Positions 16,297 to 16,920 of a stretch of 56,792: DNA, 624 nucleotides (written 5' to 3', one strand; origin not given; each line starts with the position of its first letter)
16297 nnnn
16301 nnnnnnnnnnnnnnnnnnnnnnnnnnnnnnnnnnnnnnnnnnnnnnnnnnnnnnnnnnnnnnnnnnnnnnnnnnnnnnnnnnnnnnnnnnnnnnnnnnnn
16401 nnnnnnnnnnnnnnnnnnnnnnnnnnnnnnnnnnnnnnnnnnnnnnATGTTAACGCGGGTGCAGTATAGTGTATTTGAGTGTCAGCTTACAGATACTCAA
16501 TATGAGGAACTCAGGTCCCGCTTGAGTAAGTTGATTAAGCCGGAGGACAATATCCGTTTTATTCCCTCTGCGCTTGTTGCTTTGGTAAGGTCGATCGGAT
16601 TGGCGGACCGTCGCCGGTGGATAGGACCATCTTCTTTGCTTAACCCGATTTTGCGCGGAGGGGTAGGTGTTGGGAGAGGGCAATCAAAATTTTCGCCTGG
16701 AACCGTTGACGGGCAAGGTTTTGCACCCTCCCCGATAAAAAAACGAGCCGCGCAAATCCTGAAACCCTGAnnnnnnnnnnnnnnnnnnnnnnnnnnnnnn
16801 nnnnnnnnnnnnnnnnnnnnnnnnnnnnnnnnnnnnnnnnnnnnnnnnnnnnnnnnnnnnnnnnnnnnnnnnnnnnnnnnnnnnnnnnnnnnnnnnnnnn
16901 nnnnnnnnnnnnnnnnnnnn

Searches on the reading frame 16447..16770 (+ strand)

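Call 10: search_protein_families(library=ncbifam, proteins=[window:16447-16770:+])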
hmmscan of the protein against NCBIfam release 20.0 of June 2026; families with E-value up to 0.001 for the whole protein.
window:16447-16770:+ (107 aa): 1 family
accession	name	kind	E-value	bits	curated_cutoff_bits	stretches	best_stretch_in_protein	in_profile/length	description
TIGR01573.1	cas2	equivalog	6.1e-07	29.6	24.5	1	2-40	30-69/96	CRISPR-associated endonuclease Cas2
